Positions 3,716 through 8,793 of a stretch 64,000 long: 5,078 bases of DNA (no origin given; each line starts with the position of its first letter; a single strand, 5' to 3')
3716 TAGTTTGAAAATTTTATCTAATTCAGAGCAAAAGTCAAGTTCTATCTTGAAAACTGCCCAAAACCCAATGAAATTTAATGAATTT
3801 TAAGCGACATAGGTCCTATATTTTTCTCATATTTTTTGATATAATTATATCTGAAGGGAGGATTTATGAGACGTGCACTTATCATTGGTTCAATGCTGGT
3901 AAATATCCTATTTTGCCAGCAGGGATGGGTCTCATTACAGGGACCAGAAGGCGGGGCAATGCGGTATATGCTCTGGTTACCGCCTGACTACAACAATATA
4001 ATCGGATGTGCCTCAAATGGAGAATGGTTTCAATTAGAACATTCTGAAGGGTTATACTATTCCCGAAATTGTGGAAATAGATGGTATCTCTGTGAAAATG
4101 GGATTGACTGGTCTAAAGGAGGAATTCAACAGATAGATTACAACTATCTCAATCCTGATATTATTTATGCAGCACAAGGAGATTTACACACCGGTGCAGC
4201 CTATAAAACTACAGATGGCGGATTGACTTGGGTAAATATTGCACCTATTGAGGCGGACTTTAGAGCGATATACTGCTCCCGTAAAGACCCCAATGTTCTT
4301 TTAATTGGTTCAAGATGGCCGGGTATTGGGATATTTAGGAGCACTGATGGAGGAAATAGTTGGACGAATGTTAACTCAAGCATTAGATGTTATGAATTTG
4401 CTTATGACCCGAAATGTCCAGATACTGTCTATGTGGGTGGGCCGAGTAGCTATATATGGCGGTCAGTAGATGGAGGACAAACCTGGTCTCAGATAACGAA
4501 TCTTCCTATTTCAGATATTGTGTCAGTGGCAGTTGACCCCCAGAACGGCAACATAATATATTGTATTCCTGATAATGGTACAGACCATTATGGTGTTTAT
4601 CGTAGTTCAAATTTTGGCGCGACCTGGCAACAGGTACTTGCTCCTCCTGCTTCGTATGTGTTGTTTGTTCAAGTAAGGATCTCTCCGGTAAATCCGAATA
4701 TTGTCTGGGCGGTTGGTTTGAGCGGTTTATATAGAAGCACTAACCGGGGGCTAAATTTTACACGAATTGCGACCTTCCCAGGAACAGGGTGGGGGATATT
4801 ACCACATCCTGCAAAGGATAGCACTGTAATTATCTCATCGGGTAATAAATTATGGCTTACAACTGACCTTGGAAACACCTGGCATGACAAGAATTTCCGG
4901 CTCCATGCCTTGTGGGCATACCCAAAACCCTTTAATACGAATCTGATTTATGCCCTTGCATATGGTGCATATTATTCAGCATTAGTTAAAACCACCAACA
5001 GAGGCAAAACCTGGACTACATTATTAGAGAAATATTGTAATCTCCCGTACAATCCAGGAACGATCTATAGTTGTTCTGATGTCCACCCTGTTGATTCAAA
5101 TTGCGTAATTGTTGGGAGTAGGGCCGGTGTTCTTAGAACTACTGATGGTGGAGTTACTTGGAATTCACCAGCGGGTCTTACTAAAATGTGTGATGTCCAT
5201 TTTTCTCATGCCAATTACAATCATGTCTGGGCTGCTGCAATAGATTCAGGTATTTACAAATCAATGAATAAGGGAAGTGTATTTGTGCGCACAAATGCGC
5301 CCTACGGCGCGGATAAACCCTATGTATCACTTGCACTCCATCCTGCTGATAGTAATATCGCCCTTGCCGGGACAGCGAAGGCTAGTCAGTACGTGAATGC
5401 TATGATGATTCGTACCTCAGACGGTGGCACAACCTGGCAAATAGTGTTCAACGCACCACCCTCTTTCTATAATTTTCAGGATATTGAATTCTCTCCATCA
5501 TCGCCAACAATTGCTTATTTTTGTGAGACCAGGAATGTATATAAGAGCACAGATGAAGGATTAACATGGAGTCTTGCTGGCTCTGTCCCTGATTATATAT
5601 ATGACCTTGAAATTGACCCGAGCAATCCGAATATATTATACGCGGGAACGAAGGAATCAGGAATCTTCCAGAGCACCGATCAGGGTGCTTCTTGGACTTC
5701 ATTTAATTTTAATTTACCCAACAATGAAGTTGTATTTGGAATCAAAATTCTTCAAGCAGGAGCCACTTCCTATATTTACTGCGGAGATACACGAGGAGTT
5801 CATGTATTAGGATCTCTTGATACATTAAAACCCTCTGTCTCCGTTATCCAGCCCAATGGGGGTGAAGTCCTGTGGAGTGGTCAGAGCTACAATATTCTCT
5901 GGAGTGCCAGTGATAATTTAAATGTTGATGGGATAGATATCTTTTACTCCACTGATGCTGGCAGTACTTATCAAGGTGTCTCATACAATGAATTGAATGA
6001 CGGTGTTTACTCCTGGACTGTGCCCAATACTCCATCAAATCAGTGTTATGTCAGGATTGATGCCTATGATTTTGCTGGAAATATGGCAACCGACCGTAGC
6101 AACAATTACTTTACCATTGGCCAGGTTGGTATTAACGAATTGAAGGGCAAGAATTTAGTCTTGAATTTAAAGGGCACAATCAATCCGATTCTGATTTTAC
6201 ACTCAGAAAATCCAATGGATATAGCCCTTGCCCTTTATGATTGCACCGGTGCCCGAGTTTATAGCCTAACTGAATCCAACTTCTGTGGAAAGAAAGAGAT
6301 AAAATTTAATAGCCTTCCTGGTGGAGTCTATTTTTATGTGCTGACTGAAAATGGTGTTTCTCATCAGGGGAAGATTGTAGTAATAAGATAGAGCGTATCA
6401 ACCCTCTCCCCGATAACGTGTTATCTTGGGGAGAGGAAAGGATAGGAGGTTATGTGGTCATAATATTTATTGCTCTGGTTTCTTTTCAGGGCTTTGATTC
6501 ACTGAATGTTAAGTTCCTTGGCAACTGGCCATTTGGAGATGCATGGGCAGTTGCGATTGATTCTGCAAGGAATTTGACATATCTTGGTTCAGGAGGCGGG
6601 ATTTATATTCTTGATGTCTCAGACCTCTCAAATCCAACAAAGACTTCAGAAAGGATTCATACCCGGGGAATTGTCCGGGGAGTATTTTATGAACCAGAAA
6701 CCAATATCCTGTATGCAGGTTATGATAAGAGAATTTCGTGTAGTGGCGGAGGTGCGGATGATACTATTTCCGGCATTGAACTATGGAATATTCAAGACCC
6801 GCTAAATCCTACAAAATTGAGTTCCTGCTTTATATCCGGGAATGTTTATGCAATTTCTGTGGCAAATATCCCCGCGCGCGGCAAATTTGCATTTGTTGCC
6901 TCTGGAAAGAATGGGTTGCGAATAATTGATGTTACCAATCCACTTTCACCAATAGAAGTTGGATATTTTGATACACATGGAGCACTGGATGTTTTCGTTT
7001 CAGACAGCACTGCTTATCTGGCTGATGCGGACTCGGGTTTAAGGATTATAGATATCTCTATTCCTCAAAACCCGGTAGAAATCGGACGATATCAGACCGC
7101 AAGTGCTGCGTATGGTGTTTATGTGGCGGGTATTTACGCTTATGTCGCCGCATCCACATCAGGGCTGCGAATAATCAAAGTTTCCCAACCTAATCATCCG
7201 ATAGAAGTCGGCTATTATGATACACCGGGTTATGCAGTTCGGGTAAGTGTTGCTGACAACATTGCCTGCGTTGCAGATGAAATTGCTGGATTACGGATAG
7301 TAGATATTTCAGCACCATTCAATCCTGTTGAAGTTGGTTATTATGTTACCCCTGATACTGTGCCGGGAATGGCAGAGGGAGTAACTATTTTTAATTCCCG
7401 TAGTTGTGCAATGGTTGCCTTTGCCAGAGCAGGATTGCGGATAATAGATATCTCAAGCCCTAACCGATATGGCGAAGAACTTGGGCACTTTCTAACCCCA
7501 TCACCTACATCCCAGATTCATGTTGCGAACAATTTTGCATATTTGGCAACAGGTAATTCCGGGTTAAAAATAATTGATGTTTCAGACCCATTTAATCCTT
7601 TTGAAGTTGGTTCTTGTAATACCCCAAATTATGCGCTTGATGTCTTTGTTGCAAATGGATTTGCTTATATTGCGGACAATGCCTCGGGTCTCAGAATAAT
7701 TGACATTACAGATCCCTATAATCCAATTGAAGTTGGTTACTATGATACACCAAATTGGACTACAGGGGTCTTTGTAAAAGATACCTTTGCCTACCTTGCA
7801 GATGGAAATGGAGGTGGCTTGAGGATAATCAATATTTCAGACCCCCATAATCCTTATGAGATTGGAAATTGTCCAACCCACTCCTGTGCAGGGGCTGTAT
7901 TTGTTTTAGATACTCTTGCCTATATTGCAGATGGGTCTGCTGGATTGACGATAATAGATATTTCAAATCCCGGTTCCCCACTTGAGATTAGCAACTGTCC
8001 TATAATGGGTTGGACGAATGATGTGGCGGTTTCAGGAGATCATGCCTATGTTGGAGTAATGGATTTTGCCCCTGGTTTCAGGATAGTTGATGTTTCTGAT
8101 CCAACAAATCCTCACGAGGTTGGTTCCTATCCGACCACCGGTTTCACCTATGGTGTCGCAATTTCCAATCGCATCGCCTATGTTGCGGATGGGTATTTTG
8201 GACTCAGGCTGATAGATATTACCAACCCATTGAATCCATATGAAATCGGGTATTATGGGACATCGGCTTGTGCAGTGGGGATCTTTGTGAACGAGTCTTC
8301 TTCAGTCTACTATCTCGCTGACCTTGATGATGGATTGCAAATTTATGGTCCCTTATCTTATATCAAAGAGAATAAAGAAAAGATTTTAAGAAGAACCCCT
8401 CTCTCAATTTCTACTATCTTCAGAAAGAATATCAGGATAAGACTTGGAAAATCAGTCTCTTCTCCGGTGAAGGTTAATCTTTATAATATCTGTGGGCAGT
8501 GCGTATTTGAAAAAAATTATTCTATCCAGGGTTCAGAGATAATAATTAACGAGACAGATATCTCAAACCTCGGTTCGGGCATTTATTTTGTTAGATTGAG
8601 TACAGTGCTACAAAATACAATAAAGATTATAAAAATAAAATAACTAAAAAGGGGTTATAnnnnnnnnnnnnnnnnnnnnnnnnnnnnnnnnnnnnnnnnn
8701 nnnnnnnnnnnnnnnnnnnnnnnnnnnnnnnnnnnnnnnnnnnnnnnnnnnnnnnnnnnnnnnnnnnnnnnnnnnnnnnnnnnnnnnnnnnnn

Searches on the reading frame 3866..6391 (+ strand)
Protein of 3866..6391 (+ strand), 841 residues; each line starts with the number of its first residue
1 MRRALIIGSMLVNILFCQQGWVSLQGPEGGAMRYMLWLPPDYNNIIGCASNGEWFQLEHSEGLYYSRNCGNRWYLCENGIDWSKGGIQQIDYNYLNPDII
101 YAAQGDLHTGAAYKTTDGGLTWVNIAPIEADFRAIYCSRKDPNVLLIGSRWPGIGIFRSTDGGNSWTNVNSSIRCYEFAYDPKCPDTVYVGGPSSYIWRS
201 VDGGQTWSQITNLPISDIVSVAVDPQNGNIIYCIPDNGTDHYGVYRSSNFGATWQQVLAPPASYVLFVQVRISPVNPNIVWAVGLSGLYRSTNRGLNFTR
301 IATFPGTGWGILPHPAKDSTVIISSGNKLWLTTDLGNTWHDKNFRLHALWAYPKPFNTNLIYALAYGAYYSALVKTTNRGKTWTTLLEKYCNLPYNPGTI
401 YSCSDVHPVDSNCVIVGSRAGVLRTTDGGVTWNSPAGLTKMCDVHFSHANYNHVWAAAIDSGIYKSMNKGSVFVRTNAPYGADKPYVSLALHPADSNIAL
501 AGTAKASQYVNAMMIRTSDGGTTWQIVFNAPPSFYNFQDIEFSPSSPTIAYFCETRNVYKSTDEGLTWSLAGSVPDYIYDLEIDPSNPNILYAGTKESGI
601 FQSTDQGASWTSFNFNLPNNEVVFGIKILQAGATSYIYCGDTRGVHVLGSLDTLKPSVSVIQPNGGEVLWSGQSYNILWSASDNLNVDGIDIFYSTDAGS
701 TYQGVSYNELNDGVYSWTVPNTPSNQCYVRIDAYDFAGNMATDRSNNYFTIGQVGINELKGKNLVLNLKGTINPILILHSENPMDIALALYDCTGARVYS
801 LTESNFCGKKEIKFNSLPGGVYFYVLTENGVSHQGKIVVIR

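Call 47: search_protein_families(library=pfam, proteins=[window:3866-6391:+], max_evalue=0.00001)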
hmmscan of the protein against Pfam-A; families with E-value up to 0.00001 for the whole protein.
window:3866-6391:+ (841 aa): 4 families
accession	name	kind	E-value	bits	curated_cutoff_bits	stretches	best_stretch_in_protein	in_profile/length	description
PF15902.12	Sortilin-Vps10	-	2e-41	142.6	33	4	156-258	3-113/446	Sortilin, neurotensin receptor 3,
PF14870.12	PSII_BNR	-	6.3e-11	42.5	27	0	155-257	39-140/303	Photosynthesis system II assembly factor YCF48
PF02012.26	BNR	-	2.1e-07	30.4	27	0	198-208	1-11/12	BNR/Asp-box repeat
PF15899.11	BNR_6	-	3.6e-07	30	27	0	245-257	2-14/14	BNR-Asp box repeat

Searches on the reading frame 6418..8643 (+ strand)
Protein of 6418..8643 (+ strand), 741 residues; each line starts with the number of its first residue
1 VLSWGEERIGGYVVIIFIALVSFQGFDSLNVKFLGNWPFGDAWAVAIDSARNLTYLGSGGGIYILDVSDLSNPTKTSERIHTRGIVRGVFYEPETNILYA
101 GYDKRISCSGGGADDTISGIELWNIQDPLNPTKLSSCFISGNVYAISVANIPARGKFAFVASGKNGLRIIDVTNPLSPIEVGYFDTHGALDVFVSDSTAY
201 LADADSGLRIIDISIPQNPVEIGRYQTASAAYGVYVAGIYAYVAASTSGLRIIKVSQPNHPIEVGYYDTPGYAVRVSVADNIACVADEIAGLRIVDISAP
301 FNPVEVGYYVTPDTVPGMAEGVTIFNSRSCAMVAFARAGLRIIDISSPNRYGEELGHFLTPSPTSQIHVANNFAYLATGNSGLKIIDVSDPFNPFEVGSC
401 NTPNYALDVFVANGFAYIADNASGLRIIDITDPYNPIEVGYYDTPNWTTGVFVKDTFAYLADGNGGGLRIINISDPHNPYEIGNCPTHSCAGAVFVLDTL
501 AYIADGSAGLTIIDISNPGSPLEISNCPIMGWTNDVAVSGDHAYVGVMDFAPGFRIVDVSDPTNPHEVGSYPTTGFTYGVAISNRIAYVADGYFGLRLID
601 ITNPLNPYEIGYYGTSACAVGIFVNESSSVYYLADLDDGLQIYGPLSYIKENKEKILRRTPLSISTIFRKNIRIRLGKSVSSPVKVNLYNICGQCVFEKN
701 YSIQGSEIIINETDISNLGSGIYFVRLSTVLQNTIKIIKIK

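Call 47: search_protein_families(library=pfam, proteins=[window:6418-8643:+], max_evalue=0.00001)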
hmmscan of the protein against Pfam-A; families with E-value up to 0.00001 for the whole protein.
window:6418-8643:+ (741 aa): 2 families
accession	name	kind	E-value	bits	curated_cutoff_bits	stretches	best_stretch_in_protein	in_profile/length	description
PF08309.17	LVIVD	-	9.7e-99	322.9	20.2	8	531-573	2-42/42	LVIVD repeat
PF18962.6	Por_Secre_tail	-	2.5e-06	28.1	27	1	671-737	9-72/75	Secretion system C-terminal sorting domain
